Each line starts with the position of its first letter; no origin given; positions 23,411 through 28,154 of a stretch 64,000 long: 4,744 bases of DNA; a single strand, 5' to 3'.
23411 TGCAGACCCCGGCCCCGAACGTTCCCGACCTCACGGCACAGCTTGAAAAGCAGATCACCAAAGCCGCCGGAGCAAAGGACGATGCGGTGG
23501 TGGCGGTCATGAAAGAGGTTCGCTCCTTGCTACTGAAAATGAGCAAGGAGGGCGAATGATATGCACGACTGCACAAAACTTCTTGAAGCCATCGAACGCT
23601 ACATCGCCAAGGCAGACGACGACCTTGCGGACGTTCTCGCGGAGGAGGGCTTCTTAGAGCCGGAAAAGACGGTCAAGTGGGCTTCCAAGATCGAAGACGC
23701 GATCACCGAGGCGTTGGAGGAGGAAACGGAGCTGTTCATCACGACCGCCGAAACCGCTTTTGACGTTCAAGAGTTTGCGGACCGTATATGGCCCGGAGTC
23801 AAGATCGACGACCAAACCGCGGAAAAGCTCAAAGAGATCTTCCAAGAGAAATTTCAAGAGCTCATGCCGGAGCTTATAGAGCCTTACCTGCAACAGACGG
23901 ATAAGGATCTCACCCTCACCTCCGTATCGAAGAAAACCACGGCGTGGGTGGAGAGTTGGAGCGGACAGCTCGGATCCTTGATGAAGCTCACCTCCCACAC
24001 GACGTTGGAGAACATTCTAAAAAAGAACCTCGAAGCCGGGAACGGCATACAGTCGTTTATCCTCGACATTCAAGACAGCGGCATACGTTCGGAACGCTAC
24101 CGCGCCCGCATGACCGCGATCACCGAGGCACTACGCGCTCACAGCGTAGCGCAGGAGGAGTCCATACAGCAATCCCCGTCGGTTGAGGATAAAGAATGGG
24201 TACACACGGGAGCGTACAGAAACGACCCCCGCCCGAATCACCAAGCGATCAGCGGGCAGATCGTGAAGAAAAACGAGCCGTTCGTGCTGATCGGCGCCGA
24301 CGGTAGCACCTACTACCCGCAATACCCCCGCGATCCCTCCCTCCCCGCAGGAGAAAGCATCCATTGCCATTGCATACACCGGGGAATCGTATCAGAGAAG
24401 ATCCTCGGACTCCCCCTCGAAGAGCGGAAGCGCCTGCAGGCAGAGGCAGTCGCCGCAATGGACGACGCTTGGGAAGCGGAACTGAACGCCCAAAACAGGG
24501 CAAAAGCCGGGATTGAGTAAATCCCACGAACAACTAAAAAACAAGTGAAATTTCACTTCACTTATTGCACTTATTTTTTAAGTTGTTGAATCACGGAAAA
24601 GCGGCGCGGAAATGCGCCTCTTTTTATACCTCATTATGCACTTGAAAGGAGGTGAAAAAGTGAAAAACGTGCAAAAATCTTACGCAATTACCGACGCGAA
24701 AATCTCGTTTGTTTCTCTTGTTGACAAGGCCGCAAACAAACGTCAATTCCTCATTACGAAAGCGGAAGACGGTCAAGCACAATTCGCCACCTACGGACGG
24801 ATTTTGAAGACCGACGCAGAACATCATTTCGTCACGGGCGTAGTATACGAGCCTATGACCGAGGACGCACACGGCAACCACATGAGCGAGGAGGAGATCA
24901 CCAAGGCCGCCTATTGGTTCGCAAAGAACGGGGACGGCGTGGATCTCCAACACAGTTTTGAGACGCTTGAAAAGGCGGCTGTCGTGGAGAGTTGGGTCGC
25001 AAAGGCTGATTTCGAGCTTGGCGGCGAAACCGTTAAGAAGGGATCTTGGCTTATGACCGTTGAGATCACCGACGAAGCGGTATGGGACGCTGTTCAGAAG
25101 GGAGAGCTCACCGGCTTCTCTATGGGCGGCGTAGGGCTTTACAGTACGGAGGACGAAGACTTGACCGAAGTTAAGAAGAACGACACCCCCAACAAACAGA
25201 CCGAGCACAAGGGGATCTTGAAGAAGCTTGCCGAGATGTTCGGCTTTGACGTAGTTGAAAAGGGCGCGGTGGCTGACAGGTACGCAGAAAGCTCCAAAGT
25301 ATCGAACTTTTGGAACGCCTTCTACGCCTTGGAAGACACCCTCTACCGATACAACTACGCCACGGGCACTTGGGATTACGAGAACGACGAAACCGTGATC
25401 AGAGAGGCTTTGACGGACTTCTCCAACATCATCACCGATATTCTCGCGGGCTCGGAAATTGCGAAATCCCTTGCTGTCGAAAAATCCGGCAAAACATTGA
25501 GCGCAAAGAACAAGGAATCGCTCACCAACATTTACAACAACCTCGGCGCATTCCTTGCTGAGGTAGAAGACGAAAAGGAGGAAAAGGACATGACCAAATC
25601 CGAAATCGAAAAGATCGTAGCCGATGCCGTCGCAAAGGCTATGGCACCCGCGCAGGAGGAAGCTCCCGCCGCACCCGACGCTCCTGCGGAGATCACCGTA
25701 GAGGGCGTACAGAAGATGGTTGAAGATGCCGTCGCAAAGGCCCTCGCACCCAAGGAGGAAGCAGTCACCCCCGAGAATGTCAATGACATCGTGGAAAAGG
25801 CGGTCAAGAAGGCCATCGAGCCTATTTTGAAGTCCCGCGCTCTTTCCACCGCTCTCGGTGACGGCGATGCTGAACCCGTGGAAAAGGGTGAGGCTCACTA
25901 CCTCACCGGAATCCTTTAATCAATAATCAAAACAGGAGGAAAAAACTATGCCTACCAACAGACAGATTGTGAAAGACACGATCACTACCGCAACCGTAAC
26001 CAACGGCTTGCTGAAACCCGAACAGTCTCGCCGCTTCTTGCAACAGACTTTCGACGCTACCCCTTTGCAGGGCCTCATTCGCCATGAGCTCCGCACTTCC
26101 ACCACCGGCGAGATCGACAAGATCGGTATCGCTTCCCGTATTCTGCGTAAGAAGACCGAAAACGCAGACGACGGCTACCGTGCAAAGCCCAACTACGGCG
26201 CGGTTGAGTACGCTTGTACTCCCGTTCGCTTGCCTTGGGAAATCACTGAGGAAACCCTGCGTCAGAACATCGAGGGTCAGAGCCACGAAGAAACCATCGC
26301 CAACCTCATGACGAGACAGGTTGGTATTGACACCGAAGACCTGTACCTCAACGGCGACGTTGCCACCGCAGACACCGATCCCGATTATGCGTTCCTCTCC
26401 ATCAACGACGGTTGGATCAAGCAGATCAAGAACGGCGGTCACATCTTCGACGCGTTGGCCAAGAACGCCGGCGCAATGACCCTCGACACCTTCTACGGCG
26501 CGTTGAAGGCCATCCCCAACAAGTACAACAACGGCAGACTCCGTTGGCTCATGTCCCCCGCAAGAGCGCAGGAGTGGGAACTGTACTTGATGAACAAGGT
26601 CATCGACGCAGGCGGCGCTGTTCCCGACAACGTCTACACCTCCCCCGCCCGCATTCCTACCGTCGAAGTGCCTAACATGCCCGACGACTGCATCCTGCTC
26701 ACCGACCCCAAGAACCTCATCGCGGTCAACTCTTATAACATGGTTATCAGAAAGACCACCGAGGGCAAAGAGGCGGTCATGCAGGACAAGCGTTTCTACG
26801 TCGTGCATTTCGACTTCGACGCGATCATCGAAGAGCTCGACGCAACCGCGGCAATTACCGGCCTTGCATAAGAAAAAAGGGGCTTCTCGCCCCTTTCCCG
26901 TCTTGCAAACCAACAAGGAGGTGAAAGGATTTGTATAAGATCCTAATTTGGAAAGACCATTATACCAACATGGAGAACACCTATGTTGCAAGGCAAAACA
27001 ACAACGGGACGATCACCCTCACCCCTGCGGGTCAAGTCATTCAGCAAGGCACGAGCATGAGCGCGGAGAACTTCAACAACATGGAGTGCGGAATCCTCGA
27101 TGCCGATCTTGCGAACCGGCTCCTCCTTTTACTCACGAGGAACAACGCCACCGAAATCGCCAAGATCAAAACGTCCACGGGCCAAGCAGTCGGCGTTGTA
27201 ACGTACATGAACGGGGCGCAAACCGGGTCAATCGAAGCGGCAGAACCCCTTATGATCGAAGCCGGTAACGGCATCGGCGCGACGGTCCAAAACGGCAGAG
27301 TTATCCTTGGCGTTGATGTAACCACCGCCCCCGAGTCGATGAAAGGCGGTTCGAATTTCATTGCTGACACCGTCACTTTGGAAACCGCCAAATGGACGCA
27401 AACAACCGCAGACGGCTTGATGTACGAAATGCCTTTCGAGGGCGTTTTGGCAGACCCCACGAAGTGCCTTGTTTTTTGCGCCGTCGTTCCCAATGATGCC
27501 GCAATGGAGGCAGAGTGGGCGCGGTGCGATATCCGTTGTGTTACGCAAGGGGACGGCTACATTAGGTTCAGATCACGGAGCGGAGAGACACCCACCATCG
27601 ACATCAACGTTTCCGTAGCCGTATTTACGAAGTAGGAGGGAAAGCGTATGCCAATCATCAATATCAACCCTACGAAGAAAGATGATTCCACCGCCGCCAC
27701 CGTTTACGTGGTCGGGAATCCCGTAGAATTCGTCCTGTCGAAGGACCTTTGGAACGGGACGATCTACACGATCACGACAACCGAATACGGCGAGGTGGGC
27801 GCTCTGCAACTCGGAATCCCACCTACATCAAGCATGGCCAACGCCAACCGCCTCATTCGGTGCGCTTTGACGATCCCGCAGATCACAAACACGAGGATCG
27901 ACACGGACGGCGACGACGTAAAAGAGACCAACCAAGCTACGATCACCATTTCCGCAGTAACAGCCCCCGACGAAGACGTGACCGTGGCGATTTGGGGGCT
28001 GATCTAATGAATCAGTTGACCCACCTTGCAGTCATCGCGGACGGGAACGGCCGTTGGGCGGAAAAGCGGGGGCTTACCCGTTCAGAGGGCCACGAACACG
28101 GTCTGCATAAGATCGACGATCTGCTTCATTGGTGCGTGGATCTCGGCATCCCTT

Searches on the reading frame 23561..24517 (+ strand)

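Call 8: search_protein_families(library=phrogs, proteins=[window:23561-24517:+], max_evalue=0.001)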
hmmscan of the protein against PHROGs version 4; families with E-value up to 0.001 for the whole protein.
window:23561-24517:+ (319 aa): 8 families
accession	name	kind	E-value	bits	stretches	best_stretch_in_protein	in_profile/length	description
phrog_2468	-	head and packaging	4.7e-65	221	1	1-306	1-302/303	head morphogenesis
phrog_2662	-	head and packaging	3.7e-19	69.8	1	37-271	485-703/717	portal protein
phrog_3517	-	head and packaging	2e-10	41.5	1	172-275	225-327/371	head morphogenesis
phrog_6577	-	unknown function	1.3e-08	34.7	1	75-307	61-262/1066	-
phrog_324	-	head and packaging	6.7e-08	33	1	143-285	200-326/624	head morphogenesis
phrog_595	-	head and packaging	1.1e-06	29.2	1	145-277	187-298/513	head maturation protease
phrog_859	-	head and packaging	1.4e-06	28.1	1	178-281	194-294/807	portal protein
phrog_115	-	head and packaging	1.9e-06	28.3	1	82-242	141-299/665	minor head protein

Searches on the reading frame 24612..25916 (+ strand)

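Call 8: search_protein_families(library=phrogs, proteins=[window:24612-25916:+], max_evalue=0.001)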
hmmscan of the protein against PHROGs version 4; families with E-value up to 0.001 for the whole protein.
window:24612-25916:+ (435 aa): 12 families
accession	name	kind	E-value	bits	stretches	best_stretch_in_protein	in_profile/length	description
phrog_3017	-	head and packaging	3.3e-105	353.6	1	23-422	2-388/402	head maturation protease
phrog_1530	-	other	1.7e-34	120.7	1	42-198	218-372/379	DNA methyltransferase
phrog_13242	-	unknown function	1.4e-23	84.6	1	58-196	304-444/450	-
phrog_19260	-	unknown function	4.7e-22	79.7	1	25-186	4-162/253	-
phrog_15223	-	other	2.8e-19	70.8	1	63-196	5-137/199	protease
phrog_34096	-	head and packaging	5.2e-18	66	1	61-175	123-235/412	head maturation protease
phrog_24921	-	unknown function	1.5e-08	35.2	1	90-190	78-183/349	-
phrog_26743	-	unknown function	2.4e-07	31.2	1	54-188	8-146/465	-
phrog_14859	-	DNA, RNA and nucleotide metabolism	6.1e-07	29.8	1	63-174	239-358/373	RNA ligase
phrog_31676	-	unknown function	2.7e-06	27.7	1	90-172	12-100/328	-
phrog_9979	-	unknown function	3.1e-06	27.7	1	73-181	47-167/278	-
phrog_1289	-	head and packaging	7.9e-05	23.3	1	296-407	12-124/331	portal protein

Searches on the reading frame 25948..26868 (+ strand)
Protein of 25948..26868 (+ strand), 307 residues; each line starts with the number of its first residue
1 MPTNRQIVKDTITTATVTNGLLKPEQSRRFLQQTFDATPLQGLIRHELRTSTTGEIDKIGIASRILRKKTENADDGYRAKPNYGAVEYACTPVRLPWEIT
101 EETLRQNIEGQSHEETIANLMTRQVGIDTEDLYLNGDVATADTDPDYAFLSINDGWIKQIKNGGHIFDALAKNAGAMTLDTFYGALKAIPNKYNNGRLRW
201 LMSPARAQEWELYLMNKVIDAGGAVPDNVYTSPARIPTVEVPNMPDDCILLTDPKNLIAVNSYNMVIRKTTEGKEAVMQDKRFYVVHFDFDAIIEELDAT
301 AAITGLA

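Call 8: search_protein_families(library=phrogs, proteins=[window:25948-26868:+], max_evalue=0.001)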
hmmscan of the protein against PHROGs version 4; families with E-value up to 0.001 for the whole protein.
window:25948-26868:+ (307 aa): 2 families
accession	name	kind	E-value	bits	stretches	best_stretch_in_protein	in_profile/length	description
phrog_1623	-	head and packaging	3.8e-83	280.3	1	4-306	6-303/305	virion structural protein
phrog_70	-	head and packaging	3e-05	24.3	0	50-162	60-175/345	major head protein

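Call 10: search_protein_families(library=pfam, proteins=[window:25948-26868:+], max_evalue=0.01)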
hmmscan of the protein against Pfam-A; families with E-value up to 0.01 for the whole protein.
window:25948-26868:+ (307 aa): 1 family
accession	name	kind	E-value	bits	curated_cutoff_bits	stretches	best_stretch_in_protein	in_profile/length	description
PF05125.18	Phage_cap_P2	-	6.5e-07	29.2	27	1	58-173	62-182/327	Phage major capsid protein, P2 family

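Call 83: find_related_loci(query=window:25948-26868:+, collection=viral_contigs, flank=9000)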
Query window:25948-26868:+ (307 aa) in viral_contigs; peptide patterns used: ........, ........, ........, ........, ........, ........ (x = any residue, [..] = any of these).
97 stretches matched a pattern; 87 encode a relative of the query (tblastn E <= 1e-3); the best 80 are kept; 80 distinct loci.
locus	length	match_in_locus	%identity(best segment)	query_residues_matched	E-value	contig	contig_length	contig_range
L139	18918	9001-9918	83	1-306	2e-178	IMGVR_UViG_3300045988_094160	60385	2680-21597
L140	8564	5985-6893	84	4-306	4e-178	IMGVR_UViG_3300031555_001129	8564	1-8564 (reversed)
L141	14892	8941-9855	67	1-306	1e-144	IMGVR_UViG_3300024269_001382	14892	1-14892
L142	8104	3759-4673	67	1-306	1e-144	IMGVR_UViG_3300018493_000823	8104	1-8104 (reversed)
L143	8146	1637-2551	67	1-306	1e-144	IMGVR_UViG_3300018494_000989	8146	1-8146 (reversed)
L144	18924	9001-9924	70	1-306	4e-144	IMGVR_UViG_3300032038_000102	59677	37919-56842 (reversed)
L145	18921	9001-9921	69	1-306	5e-143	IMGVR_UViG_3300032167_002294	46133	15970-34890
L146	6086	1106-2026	69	1-306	2e-143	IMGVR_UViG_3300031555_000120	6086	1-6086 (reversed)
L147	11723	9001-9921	69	1-307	2e-142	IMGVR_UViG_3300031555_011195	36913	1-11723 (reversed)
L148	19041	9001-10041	63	1-306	2e-142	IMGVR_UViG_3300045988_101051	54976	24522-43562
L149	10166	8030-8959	68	1-306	5e-142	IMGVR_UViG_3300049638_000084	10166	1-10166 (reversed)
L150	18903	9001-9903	68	4-306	7e-141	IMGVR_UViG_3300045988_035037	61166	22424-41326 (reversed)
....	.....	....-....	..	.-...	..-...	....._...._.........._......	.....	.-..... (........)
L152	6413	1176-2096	66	1-306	2e-139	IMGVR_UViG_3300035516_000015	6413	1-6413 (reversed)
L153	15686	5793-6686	67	7-306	6e-139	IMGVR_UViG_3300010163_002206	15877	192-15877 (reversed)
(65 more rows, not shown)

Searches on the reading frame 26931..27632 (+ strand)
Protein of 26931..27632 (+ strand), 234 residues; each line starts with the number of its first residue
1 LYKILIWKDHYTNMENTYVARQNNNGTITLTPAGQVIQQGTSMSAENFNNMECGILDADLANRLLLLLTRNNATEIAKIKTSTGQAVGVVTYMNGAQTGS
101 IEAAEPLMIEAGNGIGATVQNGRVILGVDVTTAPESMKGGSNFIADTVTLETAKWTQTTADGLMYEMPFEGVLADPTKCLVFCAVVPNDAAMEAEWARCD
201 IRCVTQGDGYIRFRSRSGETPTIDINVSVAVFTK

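Call 8: search_protein_families(library=phrogs, proteins=[window:26931-27632:+], max_evalue=0.001)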
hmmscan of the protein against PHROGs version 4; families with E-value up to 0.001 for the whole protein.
window:26931-27632:+ (234 aa): 2 families
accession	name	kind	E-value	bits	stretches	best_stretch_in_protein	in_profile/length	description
phrog_9010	-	unknown function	2.7e-09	38.3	1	1-78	1-61/146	-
phrog_17334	-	unknown function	3.8e-06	27.1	1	6-59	7-61/279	-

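Call 10: search_protein_families(library=pfam, proteins=[window:26931-27632:+], max_evalue=0.01)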
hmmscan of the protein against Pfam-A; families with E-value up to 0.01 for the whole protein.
window:26931-27632:+ (234 aa): 0 families

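Call 86: search_protein_families(library=padloc, proteins=[window:26931-27632:+], max_evalue=0.01)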
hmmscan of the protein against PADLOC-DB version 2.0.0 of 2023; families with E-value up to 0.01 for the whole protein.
window:26931-27632:+ (234 aa): 0 families

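Call 89: search_solved_structures(query=window:26931-27632:+, max_evalue=1)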
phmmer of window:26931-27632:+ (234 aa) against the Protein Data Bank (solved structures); distinct sequences matched with E-value up to 1: 1.
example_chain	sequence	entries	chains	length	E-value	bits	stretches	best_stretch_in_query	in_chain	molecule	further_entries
8yp6_A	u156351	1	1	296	0.62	13.1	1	55-153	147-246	Methionine aminopeptidase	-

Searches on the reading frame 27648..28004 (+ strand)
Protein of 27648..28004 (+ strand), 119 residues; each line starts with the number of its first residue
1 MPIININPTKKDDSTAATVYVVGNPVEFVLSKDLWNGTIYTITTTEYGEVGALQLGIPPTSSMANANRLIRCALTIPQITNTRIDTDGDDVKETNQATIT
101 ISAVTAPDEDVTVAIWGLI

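Call 8: search_protein_families(library=phrogs, proteins=[window:27648-28004:+], max_evalue=0.001)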
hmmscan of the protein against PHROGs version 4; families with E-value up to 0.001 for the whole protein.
window:27648-28004:+ (119 aa): 0 families

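Call 10: search_protein_families(library=pfam, proteins=[window:27648-28004:+], max_evalue=0.01)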
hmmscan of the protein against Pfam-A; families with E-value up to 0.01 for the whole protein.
window:27648-28004:+ (119 aa): 0 families

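Call 40: find_homologous_proteins(query=window:27648-28004:+, max_evalue=0.001)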
Query window:27648-28004:+ (119 aa): 4 proteins with E <= 0.001 among 7 candidates.
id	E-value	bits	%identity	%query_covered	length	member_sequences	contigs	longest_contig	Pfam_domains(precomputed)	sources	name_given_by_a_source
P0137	2.3e-70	252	100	100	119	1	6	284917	-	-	-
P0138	9.1e-53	195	78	100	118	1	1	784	-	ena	-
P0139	1.0e-41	159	77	82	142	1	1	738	-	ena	-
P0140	3.3e-41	158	76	82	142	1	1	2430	-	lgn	-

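Call 74: search_solved_structures(query=A5, max_evalue=10, show_alignments=1)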
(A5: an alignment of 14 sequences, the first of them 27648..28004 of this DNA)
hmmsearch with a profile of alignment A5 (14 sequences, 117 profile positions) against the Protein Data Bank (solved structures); distinct sequences matched with E-value up to 10: 13.
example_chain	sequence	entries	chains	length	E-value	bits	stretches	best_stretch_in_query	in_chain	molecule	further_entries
7f20_A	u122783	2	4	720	0.86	12.8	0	10-43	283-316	L-lactate oxidase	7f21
7f22_A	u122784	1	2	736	0.9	12.7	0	10-43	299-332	L-lactate oxidase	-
4m70_E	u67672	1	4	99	1.4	12.1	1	61-96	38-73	Ran GTPase activating protein 2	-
2wgz_A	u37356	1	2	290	3.4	10.9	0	20-46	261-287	N-ACETYLLACTOSAMINIDE ALPHA-1,3-GALACTOSYL TRANSFERASE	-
1vzu_A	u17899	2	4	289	4.6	10.5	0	20-45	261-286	N-ACETYLLACTOSAMINIDE ALPHA-1,3-GALACTOSYLTRANSFERASE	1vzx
1vzt_A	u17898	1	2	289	4.6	10.5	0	20-45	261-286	N-ACETYLLACTOSAMINIDE ALPHA-1,3-GALACTOSYLTRANSFERASE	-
2vs3_A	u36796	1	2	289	4.6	10.5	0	20-45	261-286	N-ACETYLLACTOSAMINIDE ALPHA-1,3-GALACTOSYLTRANSFERASE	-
2vs4_A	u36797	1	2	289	4.6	10.5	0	20-45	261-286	N-ACETYLLACTOSAMINIDE ALPHA-1,3-GALACTOSYLTRANSFERASE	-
1o7o_A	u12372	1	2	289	4.6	10.5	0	20-45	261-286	N-ACETYLLACTOSAMINIDE ALPHA-1,3-GALACTOSYLTRANSFERASE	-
1gwv_A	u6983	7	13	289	4.6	10.4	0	20-45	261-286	N-ACETYLLACTOSAMINIDE ALPHA-1,3-GALACTOSYLTRANSFERASE | N-ACETYLLACTOSAMINIDE ALPHA-1,3-GALACTOSYL TRANSFERASE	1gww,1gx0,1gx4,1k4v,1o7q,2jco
5nr9_A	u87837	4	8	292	4.7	10.4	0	20-45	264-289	N-acetyllactosaminide alpha-1,3-galactosyltransferase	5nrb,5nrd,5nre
2jck_A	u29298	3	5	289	5.2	10.3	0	20-46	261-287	N-ACETYLLACTOSAMINIDE ALPHA-1,3-GALACTOSYLTRANSFERASE | N-ACETYLLACTOSAMINIDE ALPHA-1,3-GALACTOSYL TRANSFERASE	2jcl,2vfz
1fg5_N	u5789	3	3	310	5.3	10.3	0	20-45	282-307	N-ACETYLLACTOSAMINIDE ALPHA-1,3-GALACTOSYLTRANSFERASE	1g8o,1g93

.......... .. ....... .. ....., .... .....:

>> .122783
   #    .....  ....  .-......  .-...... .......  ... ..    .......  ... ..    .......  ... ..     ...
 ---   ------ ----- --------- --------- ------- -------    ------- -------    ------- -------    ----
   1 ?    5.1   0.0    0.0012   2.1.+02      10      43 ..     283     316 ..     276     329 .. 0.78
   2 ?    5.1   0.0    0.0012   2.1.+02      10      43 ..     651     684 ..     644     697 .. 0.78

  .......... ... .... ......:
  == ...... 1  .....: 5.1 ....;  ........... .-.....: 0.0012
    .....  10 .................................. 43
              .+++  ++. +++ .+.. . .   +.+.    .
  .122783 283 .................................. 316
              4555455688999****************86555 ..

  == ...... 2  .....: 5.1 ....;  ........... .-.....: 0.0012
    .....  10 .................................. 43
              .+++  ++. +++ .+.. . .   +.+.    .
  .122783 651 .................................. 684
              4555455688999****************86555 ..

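Call 86: search_protein_families(library=padloc, proteins=[window:27648-28004:+], max_evalue=0.01)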
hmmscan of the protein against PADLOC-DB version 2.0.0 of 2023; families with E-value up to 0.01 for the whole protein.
window:27648-28004:+ (119 aa): 0 families
